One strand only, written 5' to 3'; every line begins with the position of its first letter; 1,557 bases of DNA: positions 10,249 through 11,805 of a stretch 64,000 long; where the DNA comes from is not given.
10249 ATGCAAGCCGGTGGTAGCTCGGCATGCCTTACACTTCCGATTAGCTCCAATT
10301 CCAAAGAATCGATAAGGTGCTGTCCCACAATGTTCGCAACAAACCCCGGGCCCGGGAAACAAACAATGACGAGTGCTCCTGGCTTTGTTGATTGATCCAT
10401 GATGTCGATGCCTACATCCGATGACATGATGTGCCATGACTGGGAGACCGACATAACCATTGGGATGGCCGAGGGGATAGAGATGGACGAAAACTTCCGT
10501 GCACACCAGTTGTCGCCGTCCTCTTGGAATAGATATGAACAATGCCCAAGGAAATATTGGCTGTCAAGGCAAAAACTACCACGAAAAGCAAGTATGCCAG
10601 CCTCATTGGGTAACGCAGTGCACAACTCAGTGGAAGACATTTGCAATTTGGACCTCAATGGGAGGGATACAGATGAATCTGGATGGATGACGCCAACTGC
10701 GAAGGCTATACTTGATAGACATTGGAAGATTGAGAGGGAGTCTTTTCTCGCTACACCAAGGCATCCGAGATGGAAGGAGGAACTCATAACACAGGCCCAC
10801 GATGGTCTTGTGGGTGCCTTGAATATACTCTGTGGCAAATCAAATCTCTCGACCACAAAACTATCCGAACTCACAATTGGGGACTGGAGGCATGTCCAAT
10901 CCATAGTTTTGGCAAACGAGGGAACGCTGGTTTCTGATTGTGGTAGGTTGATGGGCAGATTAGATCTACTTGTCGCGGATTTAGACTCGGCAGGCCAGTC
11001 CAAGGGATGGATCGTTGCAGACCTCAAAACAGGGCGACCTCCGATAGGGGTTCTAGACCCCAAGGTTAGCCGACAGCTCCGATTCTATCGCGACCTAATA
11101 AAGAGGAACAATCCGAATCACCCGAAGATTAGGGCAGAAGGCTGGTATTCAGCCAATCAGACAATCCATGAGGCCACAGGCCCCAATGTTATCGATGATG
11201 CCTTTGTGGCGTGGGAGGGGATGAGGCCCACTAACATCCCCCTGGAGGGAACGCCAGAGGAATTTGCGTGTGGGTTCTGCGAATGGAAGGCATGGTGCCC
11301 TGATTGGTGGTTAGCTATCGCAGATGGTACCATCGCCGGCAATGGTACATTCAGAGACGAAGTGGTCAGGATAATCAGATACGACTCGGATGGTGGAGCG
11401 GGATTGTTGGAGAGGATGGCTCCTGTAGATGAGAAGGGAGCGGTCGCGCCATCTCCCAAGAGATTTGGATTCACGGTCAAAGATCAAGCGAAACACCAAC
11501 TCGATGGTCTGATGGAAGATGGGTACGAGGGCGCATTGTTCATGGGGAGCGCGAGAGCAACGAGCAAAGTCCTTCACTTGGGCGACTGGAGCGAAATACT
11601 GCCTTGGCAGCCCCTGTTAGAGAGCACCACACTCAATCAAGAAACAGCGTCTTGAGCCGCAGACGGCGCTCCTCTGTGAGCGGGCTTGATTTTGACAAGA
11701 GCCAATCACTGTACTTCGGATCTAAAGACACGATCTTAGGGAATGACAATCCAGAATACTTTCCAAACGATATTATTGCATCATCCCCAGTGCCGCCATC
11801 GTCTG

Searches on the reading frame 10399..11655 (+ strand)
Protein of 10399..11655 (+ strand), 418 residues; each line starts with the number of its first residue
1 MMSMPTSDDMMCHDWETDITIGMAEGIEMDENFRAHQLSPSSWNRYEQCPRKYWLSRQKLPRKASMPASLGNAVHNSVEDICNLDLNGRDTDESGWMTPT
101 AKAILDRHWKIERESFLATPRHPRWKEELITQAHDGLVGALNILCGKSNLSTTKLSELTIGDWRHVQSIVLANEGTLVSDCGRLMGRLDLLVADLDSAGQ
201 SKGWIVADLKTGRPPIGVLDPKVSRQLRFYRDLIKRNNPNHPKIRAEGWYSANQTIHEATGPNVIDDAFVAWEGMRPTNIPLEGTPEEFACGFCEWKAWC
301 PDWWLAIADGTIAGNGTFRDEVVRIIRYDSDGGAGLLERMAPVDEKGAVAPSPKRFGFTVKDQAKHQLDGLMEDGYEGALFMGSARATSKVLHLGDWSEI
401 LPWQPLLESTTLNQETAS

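Call 5: search_protein_families(library=pfam, proteins=[window:10399-11655:+], max_evalue=0.01)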
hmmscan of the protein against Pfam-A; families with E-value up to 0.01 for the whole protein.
window:10399-11655:+ (418 aa): 1 family
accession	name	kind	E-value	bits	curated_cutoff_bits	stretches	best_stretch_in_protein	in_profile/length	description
PF12705.13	PDDEXK_1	-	9.8e-20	72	22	1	37-301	1-247/247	PD-(D/E)XK nuclease superfamily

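Call 7: find_homologous_proteins(query=window:10399-11655:+, max_evalue=0.00001)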
Query window:10399-11655:+ (418 aa): 373 proteins with E <= 0.00001 among 7657 candidates; the best 120 are listed.
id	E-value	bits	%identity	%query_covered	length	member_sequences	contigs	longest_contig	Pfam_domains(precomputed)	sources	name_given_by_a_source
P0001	7.5e-290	979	100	99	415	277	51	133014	PF12705.14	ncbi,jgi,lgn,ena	-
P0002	6.4e-227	772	80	96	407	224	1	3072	PF12705.14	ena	-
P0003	2.7e-190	651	70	93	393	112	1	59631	PF12705.14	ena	-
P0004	6.4e-185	633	67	92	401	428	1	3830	PF12705.14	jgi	-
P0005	3.6e-183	628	68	91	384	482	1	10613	PF12705.14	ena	-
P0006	4.5e-183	627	69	91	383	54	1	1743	PF12705.14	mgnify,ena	mgnify:FL=1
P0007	1.7e-182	625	68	91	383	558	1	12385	PF12705.14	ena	-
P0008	8.1e-182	623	66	94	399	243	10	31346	PF12705.14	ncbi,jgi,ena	-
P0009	3.5e-180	618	66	93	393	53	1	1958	PF12705.14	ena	-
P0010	6.0e-180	617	68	91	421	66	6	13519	PF12705.14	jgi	jgi:hypothetical protein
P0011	2.5e-179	615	66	91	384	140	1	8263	PF12705.14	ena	-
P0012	2.6e-179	615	66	91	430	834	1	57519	PF12705.14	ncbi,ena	ncbi:MAG: PD-(D/E)XK nuclease family protein [Euryarchaeota archaeon]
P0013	1.1e-178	613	63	94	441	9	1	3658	PF12705.14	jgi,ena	jgi:hypothetical protein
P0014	5.7e-177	607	64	92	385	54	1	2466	PF12705.14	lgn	-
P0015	1.9e-176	605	65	92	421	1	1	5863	PF12705.14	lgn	-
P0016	3.3e-176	605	65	92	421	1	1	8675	PF12705.14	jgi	-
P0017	6.1e-175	600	63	92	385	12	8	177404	PF12705.14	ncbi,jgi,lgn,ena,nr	ncbi:MAG: PD-(D/E)XK nuclease family protein [Candidatus Thalassarchaeaceae archaeon]|jgi:hypothetic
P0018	1.5e-173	596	66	89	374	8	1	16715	PF12705.14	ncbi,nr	ncbi:MAG: PD-(D/E)XK nuclease family protein [Candidatus Thermoplasmatota archaeon]|nr:PD-(D/E)XK nu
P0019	3.1e-173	595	65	91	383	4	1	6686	PF12705.14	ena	-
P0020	9.0e-167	574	63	92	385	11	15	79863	PF12705.14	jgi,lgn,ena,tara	jgi:hypothetical protein|tara:strand:+ start:4729 stop:5886 length:1158 start_codon:yes stop_codon:y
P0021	5.5e-166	571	62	92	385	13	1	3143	PF12705.14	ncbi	-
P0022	8.9e-165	567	64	92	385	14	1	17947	PF12705.14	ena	-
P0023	1.3e-163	563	61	92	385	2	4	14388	PF12705.14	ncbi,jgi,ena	-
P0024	2.1e-163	562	64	89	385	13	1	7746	PF12705.14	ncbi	-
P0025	2.1e-161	556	60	92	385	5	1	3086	PF12705.14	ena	-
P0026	8.8e-161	554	61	91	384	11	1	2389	PF12705.14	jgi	-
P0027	4.5e-160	551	70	77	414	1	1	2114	PF12705.14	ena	-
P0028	7.1e-160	551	60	91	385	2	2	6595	PF12705.14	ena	-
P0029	9.2e-160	550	60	91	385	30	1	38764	PF12705.14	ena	-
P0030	1.2e-159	550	60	91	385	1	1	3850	PF12705.14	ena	-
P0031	3.7e-159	548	62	90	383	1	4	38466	PF12705.14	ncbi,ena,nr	ncbi:MAG: hypothetical protein CMB67_01145 [Euryarchaeota archaeon]|nr:hypothetical protein [Euryarc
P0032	9.1e-159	547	67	81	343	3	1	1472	PF12705.14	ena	-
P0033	2.3e-158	546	61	91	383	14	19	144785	PF12705.14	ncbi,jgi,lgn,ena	-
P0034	3.4e-158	545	60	91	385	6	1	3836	PF12705.14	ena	-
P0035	1.4e-157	543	61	90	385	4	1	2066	PF12705.14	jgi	-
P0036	3.5e-157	542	59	92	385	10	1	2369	PF12705.14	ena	-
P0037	3.5e-155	535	59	92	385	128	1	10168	PF12705.14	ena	-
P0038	3.6e-155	535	65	82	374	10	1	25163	PF12705.14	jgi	jgi:hypothetical protein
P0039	3.0e-153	529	58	90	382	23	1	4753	PF12705.14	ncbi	-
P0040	5.5e-153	528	60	90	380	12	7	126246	PF12705.14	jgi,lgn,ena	-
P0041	3.2e-152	526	56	92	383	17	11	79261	PF12705.14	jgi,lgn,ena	jgi:hypothetical protein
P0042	6.0e-152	525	56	93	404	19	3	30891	PF12705.14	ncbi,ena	-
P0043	1.9e-151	523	63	82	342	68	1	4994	PF12705.14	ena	-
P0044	4.4e-151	522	59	90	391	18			PF12705.14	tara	tara:strand:+ start:1986 stop:3161 length:1176 start_codon:yes stop_codon:yes gene_type:complete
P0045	1.4e-150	520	59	90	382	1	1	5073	PF12705.14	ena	-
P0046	8.5e-150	518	57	91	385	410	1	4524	PF12705.14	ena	-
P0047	3.8e-149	515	57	90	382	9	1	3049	PF12705.14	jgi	-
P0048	8.9e-149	514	57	92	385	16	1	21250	PF12705.14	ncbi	-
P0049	2.6e-148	513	57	92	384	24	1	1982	PF12705.14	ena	-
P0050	2.9e-148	513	56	90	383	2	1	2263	PF12705.14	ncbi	-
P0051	3.4e-148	512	56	92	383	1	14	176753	PF12705.14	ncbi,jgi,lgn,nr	ncbi:MAG TPA: hypothetical protein EYQ11_06760 [Candidatus Poseidoniales archaeon]|jgi:hypothetical 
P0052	9.5e-148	511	57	91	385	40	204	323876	PF12705.14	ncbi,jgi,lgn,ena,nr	ncbi:MAG: hypothetical protein HOE00_05465 [Euryarchaeota archaeon]|jgi:CRISPR/Cas system-associated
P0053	1.7e-147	510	55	92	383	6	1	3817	PF12705.14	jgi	jgi:CRISPR/Cas system-associated exonuclease Cas4 (RecB family)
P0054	3.5e-147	509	60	83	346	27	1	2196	PF12705.14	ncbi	-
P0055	3.7e-147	509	56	90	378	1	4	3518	PF12705.14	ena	-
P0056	1.0e-146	507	56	89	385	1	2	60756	PF12705.14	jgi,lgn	-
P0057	1.3e-146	507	55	91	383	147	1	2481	PF12705.14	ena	-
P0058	1.4e-146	507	57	92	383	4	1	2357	PF12705.14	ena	-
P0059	2.5e-146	506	56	91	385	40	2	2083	PF12705.14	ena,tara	tara:strand:+ start:59 stop:1216 length:1158 start_codon:yes stop_codon:yes gene_type:complete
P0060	4.1e-146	505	56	90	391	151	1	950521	PF12705.14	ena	-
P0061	5.4e-146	505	57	90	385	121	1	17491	PF12705.14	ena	-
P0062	7.1e-146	505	55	92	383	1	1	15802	PF12705.14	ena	-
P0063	6.1e-145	502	55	91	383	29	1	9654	PF12705.14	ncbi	-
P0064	1.1e-144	501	56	90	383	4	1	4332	PF12705.14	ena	-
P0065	2.0e-144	500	56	89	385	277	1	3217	PF12705.14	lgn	-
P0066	2.4e-144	500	76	66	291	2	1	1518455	PF12705.14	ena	-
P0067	2.4e-144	500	54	93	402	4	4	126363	PF12705.14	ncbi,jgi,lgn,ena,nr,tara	ncbi:MAG: hypothetical protein CMB61_06025 [Euryarchaeota archaeon]|nr:hypothetical protein [Euryarc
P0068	2.6e-144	500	56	90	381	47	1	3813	PF12705.14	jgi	-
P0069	1.3e-143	497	71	68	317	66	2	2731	PF12705.14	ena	-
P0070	4.3e-143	495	61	83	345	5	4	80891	PF12705.14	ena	-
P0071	1.1e-141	491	55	90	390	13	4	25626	PF12705.14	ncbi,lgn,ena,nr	ncbi:MAG: PD-(D/E)XK nuclease family protein [Candidatus Thermoplasmatota archaeon]|nr:PD-(D/E)XK nu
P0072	2.5e-141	490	55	89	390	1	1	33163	PF12705.14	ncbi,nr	ncbi:MAG: PD-(D/E)XK nuclease family protein [Candidatus Thalassarchaeaceae archaeon]|nr:PD-(D/E)XK 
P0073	6.9e-141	488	60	82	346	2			PF12705.14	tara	tara:strand:+ start:1855 stop:2895 length:1041 start_codon:yes stop_codon:yes gene_type:complete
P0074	8.2e-141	488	54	90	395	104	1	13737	PF12705.14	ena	-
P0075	9.1e-141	488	53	91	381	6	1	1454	PF12705.14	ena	-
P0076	1.1e-140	488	52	94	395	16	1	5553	PF12705.14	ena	-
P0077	1.4e-140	487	52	94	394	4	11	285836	PF12705.14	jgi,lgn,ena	-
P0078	1.8e-140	487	54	92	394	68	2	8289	PF12705.14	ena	-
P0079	1.9e-140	487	55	90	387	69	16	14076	PF12705.14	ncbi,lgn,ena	-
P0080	2.1e-140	487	54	90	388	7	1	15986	PF12705.14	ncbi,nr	ncbi:MAG: PD-(D/E)XK nuclease family protein [Candidatus Thermoplasmatota archaeon]|nr:PD-(D/E)XK nu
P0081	3.0e-140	486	55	91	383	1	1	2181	PF12705.14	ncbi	-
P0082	2.7e-139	483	53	94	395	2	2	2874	PF12705.14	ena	-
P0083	3.9e-139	482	55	90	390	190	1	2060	PF12705.14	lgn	-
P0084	4.0e-139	482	55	90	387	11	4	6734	PF12705.14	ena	-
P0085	4.7e-139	482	54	90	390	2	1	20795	PF12705.14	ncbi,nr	ncbi:MAG: PD-(D/E)XK nuclease family protein [Candidatus Thalassarchaeaceae archaeon]|nr:PD-(D/E)XK 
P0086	1.9e-138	480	54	91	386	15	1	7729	PF12705.14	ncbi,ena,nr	ncbi:MAG: hypothetical protein CMO20_03465 [Thermoplasmata archaeon]|nr:hypothetical protein [Thermo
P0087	2.5e-138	480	52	94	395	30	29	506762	PF12705.14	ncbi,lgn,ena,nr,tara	ncbi:MAG: hypothetical protein CMA13_04200 [Euryarchaeota archaeon]|nr:hypothetical protein [Euryarc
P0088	4.1e-138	479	56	90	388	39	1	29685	PF12705.14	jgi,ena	-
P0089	5.4e-138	479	54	90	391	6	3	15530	PF12705.14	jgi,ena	-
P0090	8.0e-138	478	52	90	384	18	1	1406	PF12705.14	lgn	-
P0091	8.1e-138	478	54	90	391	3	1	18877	PF12705.14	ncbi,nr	ncbi:MAG: PD-(D/E)XK nuclease family protein [Candidatus Thermoplasmatota archaeon]|nr:PD-(D/E)XK nu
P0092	9.2e-138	478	55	89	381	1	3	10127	PF12705.14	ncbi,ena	-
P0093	2.2e-137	477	54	90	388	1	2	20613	PF12705.14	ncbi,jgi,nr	ncbi:MAG TPA: PD-(D/E)XK nuclease family protein [Candidatus Thalassarchaeaceae archaeon]|jgi:hypoth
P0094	3.5e-137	476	52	90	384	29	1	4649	PF12705.14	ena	-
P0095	5.4e-137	475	54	91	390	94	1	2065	PF12705.14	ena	-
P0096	5.9e-137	475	54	90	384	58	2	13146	PF12705.14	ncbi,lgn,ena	-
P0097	9.5e-137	475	55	90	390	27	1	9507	PF12705.14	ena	-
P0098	3.0e-136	473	52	94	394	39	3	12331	PF12705.14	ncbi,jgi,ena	-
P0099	8.1e-136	472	54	89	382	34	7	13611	PF12705.14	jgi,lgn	jgi:hypothetical protein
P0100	1.9e-135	470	52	94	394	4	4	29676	PF12705.14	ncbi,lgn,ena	-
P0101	1.0e-134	468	57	83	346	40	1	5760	PF12705.14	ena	-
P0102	1.2e-134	468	52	94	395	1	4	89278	PF12705.14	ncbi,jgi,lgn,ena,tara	tara:strand:- start:1171 stop:2358 length:1188 start_codon:yes stop_codon:yes gene_type:complete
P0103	2.4e-134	467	52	94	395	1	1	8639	PF12705.14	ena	-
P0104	2.6e-134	467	52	94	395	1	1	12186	PF12705.14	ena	-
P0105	3.0e-134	466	52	94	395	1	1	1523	PF12705.14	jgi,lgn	jgi:hypothetical protein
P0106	3.2e-134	466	52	94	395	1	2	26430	PF12705.14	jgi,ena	-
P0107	3.3e-134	466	54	90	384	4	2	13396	PF12705.14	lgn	-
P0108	4.0e-134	466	52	94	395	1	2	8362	PF12705.14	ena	-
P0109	4.3e-134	466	52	94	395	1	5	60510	PF12705.14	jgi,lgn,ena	jgi:hypothetical protein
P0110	5.0e-134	466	59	82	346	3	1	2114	PF12705.14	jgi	-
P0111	5.7e-134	465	52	94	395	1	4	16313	PF12705.14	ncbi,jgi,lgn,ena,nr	ncbi:MAG: hypothetical protein CMA58_04655 [Euryarchaeota archaeon]|jgi:hypothetical protein|nr:hypo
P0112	5.8e-134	465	52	94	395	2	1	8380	PF12705.14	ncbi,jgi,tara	tara:strand:- start:1508 stop:2695 length:1188 start_codon:yes stop_codon:yes gene_type:complete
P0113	6.1e-134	465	52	94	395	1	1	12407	PF12705.14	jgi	jgi:hypothetical protein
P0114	6.3e-134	465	52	94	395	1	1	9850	PF12705.14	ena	-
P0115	8.1e-134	465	52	94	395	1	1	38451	PF12705.14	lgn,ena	-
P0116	9.5e-134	465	52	94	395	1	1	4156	PF12705.14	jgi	-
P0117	1.1e-133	464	51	94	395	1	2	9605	PF12705.14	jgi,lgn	jgi:hypothetical protein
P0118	1.2e-133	464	51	94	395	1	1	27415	PF12705.14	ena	-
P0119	1.4e-133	464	52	91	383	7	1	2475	PF12705.14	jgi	-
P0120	1.6e-133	464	52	94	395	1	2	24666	PF12705.14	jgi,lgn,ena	-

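Call 10: find_related_loci(query=A1, collection=genome_contigs, flank=8000)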
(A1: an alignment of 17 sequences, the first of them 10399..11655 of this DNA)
Query A1 (418 aa) in genome_contigs; peptide patterns used: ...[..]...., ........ (x = any residue, [..] = any of these).
290 stretches matched a pattern; 249 encode a relative of the query (tblastn E <= 1e-3); the best 80 are kept; 80 distinct loci.
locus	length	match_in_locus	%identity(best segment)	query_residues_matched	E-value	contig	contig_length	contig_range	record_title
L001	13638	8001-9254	95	1-418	0e+0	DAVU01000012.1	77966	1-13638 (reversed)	MAG TPA_asm: Euryarchaeota archaeon UBA487 UBA487_contig_2539, whole genome shotgun sequence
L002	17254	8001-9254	92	1-418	0e+0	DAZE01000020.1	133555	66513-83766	MAG TPA_asm: Euryarchaeota archaeon UBA558 UBA558_contig_3670, whole genome shotgun sequence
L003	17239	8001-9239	80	3-411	0e+0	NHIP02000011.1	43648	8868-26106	MAG: Euryarchaeota archaeon TMED192 51185, whole genome shotgun sequence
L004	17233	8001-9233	81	3-409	0e+0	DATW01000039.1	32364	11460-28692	MAG TPA_asm: Euryarchaeota archaeon UBA250 UBA250_contig_7600, whole genome shotgun sequence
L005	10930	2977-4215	80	3-411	0e+0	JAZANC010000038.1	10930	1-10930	MAG: Thermoplasmatota archaeon isolate XB_MAG953 DB_MAG953_0038, whole genome shotgun sequence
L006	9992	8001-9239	80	3-411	0e+0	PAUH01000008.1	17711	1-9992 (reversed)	MAG: Methanobacteriota archaeon isolate SAT1510 76648, whole genome shotgun sequence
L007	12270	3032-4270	80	3-411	0e+0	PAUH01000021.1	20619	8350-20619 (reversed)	MAG: Methanobacteriota archaeon isolate SAT1510 82546, whole genome shotgun sequence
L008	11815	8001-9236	77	3-410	0e+0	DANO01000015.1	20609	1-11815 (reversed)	MAG TPA_asm: Euryarchaeota archaeon UBA171 UBA171_contig_83580, whole genome shotgun sequence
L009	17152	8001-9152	69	26-409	0e+0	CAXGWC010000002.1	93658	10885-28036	MAG TPA_asm: uncultured Candidatus Poseidoniales archaeon isolate ERR594286_maxbin2_4 genome assembly, contig: ERZ118484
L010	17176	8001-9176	68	19-409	0e+0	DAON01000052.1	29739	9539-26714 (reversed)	MAG TPA_asm: Euryarchaeota archaeon UBA220 UBA220_contig_1869, whole genome shotgun sequence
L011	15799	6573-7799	65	2-409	0e+0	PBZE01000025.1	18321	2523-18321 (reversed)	MAG: Methanobacteriota archaeon isolate NP1521 MHASMcontig_440100, whole genome shotgun sequence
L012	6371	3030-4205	67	19-409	0e+0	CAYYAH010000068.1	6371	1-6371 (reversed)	MAG TPA_asm: uncultured Candidatus Poseidoniales archaeon isolate SRP077602_co4_684 genome assembly, contig: NODE_24295_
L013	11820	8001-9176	68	19-409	0e+0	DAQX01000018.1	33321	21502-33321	MAG TPA_asm: Euryarchaeota archaeon UBA86 UBA86_contig_12600, whole genome shotgun sequence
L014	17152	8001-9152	69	26-409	0e+0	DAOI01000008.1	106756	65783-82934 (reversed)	MAG TPA_asm: Euryarchaeota archaeon UBA463 UBA463_contig_32215, whole genome shotgun sequence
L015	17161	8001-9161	67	23-409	0e+0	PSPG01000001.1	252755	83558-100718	MAG: Candidatus Thalassarchaeum betae isolate Cayman_51_deep scaffold_18, whole genome shotgun sequence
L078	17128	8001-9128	58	36-411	4e-154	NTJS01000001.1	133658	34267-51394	MAG: Marine Group II euryarchaeote MED-G35 EUII-MED-G35-C1, whole genome shotgun sequence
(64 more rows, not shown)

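Call 13: find_encoding_contigs(protein=P0087, flank=9000, max_places=2)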
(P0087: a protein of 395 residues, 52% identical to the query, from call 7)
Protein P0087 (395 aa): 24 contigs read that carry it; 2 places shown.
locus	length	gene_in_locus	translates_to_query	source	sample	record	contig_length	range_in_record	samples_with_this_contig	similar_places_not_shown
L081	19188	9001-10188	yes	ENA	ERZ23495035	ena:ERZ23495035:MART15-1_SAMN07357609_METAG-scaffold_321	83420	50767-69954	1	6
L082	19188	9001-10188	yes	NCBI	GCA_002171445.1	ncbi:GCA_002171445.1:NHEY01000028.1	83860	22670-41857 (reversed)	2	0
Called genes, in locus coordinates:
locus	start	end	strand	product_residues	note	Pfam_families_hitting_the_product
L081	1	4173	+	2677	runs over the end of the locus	PF13620:CarboxypepD_reg (faint), PF02369:Big_1 (faint)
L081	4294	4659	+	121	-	PF17135:Ribosomal_L18, PF00828:Ribosomal_L27A (weak)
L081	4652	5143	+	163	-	PF00572:Ribosomal_L13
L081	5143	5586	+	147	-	PF00380:Ribosomal_S9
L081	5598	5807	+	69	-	PF01194:RNA_pol_N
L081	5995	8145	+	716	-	PF22745:Nlig-Ia, PF01653:DNA_ligase_aden, PF03120:OB_DNA_ligase, PF14520:HHH_5 (faint), PF00533:BRCT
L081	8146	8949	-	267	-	PF09754:PAC2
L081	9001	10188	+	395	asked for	PF12705:PDDEXK_1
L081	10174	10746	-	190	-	PF03104:DNA_pol_B_exo1 (weak), PF00929:RNase_T, PF13482:RNase_H_2 (weak)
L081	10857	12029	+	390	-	PF00801:PKD, PF18911:PKD_4, PF22352:K319L-like_PKD (faint), PF18911:PKD_4 (weak)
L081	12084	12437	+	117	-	-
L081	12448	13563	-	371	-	PF00497:SBP_bac_3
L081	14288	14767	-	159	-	-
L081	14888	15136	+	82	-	PF02796:HTH_7 (weak)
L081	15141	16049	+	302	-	PF11977:RNase_Zc3h12a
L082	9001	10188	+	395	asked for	PF12705:PDDEXK_1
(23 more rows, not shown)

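Call 14: find_encoding_contigs(protein=P0060, flank=9000, max_places=2)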
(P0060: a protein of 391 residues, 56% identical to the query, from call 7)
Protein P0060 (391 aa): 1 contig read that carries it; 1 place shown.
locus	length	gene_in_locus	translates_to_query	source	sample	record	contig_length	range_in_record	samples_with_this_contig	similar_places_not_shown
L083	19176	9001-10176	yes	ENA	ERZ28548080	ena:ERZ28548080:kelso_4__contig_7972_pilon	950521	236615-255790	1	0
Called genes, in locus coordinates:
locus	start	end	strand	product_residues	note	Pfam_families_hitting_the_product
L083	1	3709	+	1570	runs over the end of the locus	-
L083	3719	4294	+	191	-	-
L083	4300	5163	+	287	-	PF00171:Aldedh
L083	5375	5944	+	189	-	PF00171:Aldedh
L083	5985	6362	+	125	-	PF22745:Nlig-Ia, PF01653:DNA_ligase_aden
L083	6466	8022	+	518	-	PF01653:DNA_ligase_aden, PF03120:OB_DNA_ligase, PF14520:HHH_5 (weak), PF12826:HHH_2 (weak), PF00533:BRCT, PF12738:PTCB-BRCT (weak), PF16589:BRCT_2 (faint)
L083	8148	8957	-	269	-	PF09754:PAC2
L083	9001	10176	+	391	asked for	PF12705:PDDEXK_1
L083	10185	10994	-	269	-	PF00929:RNase_T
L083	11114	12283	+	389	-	PF00801:PKD (weak), PF18911:PKD_4, PF22352:K319L-like_PKD (faint), PF18911:PKD_4 (weak)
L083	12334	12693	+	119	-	-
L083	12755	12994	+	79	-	-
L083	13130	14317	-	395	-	-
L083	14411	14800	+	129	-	-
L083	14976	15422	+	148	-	PF03061:4HBT, PF13279:4HBT_2 (weak)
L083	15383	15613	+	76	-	-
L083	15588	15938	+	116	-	-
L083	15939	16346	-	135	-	-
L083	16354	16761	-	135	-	-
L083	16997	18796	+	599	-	-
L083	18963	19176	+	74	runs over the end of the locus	-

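Call 15: list_cluster_members(proteins=[P0087, P0077, P0060, P0067, P0071, P0041, P0052, P0001])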
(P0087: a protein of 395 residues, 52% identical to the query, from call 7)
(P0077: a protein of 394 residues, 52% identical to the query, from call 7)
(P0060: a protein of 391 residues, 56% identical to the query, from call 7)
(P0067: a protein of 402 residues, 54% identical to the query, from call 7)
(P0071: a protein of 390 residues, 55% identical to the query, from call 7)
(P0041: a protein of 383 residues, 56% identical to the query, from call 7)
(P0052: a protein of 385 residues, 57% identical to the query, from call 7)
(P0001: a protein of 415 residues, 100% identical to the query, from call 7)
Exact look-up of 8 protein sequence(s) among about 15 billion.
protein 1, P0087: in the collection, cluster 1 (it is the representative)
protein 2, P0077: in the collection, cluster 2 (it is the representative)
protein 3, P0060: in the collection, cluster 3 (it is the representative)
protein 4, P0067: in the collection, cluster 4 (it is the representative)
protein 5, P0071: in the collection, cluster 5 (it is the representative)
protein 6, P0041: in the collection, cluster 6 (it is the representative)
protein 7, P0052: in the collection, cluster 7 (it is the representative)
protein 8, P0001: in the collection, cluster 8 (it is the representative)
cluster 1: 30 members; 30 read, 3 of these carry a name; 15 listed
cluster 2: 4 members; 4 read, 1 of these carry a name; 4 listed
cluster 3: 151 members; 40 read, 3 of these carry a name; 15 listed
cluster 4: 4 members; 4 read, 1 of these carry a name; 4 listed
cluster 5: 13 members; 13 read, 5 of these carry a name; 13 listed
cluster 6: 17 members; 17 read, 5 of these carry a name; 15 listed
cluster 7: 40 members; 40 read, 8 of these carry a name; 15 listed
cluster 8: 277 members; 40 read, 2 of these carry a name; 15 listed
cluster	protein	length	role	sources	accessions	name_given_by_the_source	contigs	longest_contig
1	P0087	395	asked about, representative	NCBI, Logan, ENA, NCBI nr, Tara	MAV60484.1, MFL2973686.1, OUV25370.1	MAG: hypothetical protein CMA13_04200 [Euryarchaeota archaeon] | hypothetical protein [Euryarchaeota archaeon] | strand:- start:1299 stop:2486 length:1188 start_codon:yes stop_codon:yes ...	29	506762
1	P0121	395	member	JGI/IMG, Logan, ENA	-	hypothetical protein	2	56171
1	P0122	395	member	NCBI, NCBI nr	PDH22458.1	MAG: hypothetical protein CND89_04150 [Marine Group II euryarchaeote MED-G38]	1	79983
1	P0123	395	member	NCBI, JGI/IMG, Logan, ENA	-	-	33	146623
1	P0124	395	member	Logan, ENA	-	-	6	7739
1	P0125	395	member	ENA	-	-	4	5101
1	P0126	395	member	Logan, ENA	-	-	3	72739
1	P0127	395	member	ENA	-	-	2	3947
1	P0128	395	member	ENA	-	-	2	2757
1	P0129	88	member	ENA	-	-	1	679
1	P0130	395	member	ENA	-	-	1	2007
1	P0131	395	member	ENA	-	-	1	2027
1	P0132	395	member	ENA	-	-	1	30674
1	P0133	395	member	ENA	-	-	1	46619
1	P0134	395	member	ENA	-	-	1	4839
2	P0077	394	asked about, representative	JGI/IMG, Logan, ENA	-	-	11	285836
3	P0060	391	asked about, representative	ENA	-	-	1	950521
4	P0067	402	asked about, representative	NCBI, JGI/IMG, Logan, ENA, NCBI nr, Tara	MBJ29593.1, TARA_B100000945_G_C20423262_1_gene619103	MAG: hypothetical protein CMB61_06025 [Euryarchaeota archaeon] | hypothetical protein [Euryarchaeota archaeon] | strand:+ start:3028 stop:4236 length:1209 start_codon:yes stop_codon:yes ...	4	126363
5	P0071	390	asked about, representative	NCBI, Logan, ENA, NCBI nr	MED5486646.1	MAG: PD-(D/E)XK nuclease family protein [Candidatus Thermoplasmatota archaeon] | PD-(D/E)XK nuclease family protein [Candidatus Thermoplasmatota archaeon]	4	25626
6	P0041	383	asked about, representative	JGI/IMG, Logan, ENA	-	hypothetical protein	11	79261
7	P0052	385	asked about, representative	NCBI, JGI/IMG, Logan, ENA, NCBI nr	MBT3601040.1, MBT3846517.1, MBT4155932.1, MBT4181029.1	MAG: hypothetical protein HOE00_05465 [Euryarchaeota archaeon] | CRISPR/Cas system-associated exonuclease Cas4 (RecB family) | hypothetical protein [Euryarchaeota archaeon]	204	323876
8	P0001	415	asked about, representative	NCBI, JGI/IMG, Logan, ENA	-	-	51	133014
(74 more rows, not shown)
